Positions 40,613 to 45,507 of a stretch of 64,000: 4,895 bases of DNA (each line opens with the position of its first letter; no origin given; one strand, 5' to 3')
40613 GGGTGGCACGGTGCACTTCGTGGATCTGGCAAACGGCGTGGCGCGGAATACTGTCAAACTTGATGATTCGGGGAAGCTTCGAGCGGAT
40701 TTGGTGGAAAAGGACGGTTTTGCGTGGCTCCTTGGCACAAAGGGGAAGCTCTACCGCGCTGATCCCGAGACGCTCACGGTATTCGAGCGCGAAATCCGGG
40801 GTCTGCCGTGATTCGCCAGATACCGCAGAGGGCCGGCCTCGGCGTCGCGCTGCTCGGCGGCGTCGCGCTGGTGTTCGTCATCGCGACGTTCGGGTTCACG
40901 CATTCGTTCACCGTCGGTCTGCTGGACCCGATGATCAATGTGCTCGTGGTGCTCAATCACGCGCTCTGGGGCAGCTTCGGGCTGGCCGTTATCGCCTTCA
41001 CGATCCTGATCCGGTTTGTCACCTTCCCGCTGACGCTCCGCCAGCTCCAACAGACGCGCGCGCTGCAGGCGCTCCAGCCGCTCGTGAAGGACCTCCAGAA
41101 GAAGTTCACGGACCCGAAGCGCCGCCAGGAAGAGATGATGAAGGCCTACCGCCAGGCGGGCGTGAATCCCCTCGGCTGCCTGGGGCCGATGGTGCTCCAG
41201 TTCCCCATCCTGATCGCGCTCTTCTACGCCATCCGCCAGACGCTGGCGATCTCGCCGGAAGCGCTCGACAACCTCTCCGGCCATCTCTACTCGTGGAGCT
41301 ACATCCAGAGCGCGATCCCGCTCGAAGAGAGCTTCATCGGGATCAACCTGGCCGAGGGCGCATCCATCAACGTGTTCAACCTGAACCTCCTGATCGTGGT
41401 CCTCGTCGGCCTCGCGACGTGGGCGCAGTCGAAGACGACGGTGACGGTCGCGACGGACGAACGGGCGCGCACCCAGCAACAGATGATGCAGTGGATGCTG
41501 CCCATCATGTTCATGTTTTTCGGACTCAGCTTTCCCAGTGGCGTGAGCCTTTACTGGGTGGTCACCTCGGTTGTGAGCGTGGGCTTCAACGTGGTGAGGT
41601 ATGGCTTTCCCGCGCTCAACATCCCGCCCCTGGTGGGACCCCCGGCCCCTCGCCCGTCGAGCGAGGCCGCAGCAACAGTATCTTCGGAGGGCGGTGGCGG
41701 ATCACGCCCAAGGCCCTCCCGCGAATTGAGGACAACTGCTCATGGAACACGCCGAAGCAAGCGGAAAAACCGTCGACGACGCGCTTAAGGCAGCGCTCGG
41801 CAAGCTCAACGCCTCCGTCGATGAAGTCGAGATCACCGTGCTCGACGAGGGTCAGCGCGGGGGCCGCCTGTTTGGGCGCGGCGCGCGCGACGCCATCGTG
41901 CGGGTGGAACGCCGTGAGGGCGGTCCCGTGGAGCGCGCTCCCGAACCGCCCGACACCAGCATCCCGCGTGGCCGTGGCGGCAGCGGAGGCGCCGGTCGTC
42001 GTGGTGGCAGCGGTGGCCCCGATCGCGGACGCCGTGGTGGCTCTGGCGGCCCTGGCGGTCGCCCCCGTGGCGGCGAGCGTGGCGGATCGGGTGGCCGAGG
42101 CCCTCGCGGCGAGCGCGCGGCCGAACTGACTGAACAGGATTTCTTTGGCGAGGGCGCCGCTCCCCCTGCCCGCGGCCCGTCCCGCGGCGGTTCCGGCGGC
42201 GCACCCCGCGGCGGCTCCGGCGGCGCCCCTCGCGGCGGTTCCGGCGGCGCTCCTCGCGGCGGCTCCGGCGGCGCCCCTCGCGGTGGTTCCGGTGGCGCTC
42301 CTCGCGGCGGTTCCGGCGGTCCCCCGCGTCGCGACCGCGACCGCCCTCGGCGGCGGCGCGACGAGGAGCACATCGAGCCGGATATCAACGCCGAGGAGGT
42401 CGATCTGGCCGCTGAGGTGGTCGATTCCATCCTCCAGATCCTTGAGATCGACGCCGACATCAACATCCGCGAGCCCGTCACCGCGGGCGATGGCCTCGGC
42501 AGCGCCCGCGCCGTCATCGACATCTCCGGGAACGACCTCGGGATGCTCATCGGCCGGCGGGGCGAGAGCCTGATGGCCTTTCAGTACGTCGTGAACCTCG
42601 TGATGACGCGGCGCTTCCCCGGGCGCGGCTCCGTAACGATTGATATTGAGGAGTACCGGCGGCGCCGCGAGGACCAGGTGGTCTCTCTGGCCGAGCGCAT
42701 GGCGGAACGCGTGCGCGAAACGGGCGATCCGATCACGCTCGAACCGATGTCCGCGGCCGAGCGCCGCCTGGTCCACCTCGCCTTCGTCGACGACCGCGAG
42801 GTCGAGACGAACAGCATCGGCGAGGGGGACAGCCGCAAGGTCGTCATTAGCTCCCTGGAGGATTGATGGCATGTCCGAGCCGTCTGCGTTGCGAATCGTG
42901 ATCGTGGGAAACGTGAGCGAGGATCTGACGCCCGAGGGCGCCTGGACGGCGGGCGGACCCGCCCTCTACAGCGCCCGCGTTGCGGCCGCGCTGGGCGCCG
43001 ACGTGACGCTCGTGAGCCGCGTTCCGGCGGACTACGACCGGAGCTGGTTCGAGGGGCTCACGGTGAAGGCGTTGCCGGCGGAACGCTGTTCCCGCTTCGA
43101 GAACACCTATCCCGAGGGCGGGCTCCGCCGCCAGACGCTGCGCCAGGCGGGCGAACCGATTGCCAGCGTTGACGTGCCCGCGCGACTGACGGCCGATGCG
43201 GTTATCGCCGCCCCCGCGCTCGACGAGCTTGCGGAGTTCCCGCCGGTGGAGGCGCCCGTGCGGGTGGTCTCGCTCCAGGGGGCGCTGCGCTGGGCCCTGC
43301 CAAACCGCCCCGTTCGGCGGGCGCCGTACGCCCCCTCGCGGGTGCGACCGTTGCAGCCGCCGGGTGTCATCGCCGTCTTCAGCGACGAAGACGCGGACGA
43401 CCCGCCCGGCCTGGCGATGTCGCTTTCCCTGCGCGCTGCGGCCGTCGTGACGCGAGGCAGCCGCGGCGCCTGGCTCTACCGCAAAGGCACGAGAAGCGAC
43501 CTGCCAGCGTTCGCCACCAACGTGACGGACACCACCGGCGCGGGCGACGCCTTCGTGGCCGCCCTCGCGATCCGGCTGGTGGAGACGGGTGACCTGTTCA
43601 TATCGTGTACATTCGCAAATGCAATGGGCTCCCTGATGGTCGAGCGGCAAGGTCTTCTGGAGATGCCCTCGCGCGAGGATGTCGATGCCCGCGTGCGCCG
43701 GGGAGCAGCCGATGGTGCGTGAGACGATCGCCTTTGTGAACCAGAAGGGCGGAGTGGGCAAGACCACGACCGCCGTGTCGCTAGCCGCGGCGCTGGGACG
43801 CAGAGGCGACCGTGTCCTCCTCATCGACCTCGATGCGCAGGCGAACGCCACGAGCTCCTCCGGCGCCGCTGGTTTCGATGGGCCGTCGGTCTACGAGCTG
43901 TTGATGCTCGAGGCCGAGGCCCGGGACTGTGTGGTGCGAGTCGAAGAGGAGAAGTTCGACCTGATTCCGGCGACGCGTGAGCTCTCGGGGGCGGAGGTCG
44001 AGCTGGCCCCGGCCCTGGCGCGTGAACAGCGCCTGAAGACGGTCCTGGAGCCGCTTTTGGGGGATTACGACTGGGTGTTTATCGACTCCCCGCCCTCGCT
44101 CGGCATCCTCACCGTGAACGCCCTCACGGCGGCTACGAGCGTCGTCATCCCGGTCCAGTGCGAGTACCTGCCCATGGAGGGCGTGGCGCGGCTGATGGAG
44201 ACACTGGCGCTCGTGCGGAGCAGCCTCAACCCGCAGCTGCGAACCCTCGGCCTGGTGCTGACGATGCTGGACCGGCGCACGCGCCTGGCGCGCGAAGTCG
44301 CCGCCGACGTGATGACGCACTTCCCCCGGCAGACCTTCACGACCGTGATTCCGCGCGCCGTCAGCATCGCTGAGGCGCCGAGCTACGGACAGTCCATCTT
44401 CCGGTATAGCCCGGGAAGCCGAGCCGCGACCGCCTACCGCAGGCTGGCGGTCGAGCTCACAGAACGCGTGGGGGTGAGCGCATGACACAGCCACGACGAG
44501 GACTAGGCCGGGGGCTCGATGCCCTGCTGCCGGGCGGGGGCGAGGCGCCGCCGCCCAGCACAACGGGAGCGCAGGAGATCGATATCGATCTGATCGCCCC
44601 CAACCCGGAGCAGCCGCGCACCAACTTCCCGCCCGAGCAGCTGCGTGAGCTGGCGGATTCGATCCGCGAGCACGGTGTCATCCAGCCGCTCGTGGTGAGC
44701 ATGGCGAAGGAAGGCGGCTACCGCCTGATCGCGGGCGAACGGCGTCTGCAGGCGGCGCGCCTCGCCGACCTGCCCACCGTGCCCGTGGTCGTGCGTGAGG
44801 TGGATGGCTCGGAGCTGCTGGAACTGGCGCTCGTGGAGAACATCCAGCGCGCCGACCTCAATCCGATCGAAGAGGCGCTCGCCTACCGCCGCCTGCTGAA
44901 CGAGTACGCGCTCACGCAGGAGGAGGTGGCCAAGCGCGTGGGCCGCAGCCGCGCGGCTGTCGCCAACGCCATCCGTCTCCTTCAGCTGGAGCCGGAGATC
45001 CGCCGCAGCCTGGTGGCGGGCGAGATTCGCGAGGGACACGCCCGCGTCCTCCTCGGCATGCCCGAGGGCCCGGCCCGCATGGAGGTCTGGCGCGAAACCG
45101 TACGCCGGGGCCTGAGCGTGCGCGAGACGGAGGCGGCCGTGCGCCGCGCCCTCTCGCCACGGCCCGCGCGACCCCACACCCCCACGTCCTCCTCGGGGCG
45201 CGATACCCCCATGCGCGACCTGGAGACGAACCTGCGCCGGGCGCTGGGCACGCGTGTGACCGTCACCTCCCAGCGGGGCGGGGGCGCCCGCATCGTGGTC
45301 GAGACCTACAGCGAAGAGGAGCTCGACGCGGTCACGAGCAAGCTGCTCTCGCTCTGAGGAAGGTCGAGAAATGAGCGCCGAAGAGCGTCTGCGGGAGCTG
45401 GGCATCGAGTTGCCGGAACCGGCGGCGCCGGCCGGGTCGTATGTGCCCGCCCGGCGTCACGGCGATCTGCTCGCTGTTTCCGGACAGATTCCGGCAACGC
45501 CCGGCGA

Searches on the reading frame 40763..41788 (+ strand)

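Call 16: search_protein_families(library=pfam, proteins=[window:40763-41788:+], max_evalue=0.01)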
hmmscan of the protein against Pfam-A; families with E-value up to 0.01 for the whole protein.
window:40763-41788:+ (341 aa): 1 family
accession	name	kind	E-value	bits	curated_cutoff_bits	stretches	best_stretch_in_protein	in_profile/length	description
PF02096.25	60KD_IMP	-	5.3e-45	153.7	35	1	72-277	1-159/163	60Kd inner membrane protein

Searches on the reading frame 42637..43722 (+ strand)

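Call 38: search_protein_families(library=pfam, proteins=[window:42637-43722:+], max_evalue=1)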
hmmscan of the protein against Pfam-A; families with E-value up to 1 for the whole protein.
window:42637-43722:+ (361 aa): 1 family
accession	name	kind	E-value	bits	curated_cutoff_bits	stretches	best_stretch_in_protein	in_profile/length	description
PF00294.29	PfkB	-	2.1e-23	83.6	25.8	2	267-341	221-296/302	pfkB family carbohydrate kinase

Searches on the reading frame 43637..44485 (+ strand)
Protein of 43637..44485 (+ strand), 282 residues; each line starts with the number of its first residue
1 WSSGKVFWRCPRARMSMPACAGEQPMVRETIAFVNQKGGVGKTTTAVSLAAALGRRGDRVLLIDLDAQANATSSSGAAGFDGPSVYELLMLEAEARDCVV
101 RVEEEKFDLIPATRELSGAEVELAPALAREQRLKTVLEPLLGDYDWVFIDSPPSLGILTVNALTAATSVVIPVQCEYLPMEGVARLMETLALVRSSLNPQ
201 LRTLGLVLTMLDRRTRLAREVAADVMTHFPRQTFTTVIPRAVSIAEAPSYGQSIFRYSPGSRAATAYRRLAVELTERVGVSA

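Call 38: search_protein_families(library=pfam, proteins=[window:43637-44485:+], max_evalue=1)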
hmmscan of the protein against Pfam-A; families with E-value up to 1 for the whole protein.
window:43637-44485:+ (282 aa): 12 families
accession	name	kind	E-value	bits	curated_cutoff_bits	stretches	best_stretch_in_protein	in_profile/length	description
PF13614.12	AAA_31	-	1.7e-55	188.2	27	1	29-202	2-176/177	AAA domain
PF01656.29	CbiA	-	1.6e-26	93.2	25.4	1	31-254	1-125/125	CobQ/CobB/MinD/ParA nucleotide binding domain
PF06564.18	CBP_BcsQ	-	8.1e-15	55.4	21.3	1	36-272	9-231/234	Cellulose biosynthesis protein BcsQ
PF09140.17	MipZ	-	8.3e-12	45.4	20.7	2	30-70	2-42/262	ATPase MipZ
PF10609.15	ParA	-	1.8e-10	41.1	27.1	1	27-272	2-243/246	NUBPL iron-transfer P-loop NTPase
PF00142.24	Fer4_NifH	-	1.2e-08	35.3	25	1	35-92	6-62/271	4Fe-4S iron sulfur cluster binding proteins, NifH/frxC family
PF02374.21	ArsA_ATPase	-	3.9e-06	26.7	24.3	1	31-67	3-39/305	Anion-transporting ATPase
PF07015.17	VirC1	-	0.0018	18.1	24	1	31-67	4-40/231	VirC1 protein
PF00448.28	SRP54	-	0.0058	16.7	22.7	1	39-68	11-40/196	SRP54-type protein, GTPase domain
PF16575.11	CLP1_P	-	0.029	14.6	26.6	1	39-76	4-41/188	mRNA cleavage and polyadenylation factor CLP1 P-loop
PF01266.30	DAO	-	0.039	13.9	27.9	1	47-107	12-80/353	FAD dependent oxidoreductase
PF13479.12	AAA_24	-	0.33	11.2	27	1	37-72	10-37/195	AAA domain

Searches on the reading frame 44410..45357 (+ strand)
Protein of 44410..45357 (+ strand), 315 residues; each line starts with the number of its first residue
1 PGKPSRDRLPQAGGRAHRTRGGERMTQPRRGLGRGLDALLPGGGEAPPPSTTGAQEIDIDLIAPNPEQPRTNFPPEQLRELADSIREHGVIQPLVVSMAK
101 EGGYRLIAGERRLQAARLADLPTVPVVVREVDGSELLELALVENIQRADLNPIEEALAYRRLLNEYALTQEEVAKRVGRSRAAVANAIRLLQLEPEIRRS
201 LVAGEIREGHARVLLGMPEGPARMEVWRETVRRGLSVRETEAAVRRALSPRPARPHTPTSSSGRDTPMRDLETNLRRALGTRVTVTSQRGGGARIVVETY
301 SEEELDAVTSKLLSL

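Call 38: search_protein_families(library=pfam, proteins=[window:44410-45357:+], max_evalue=1)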
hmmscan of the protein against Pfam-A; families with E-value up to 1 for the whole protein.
window:44410-45357:+ (315 aa): 11 families
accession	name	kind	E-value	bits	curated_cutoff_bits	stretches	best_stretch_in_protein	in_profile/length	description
PF17762.8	HTH_ParB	-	8.4e-35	119.4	22.6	1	149-247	2-100/102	ParB HTH domain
PF02195.25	ParB_N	-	3.4e-31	107.6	26.3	1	55-146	4-95/95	ParB N-terminal domain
PF23552.2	ParB_C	-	0.00031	20.6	23.8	1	265-312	2-49/50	ParB dimerisation domain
PF01978.25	TrmB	-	0.0024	18.1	25.6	1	155-191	10-46/68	Sugar-specific transcriptional regulator TrmB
PF09837.15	DUF2064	-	0.0061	16.8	25.8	1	73-117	73-112/120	Uncharacterized protein conserved in bacteria (DUF2064)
PF08279.18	HTH_11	-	0.049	14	25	1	162-192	9-40/55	HTH domain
PF04545.22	Sigma70_r4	-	0.056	13.4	24.1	1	157-184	13-37/50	Sigma-70, region 4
PF13412.12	HTH_24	-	0.072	13.1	21.9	1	167-191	17-41/48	Winged helix-turn-helix DNA-binding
PF01381.28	HTH_3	-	0.084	13.4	23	1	160-186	2-28/55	Helix-turn-helix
PF13384.12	HTH_23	-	0.1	12.9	24.6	1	165-190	16-40/50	Homeodomain-like domain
PF04658.18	TAFII55_N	-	0.12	12.5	25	1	73-137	9-74/160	TAFII55 protein conserved region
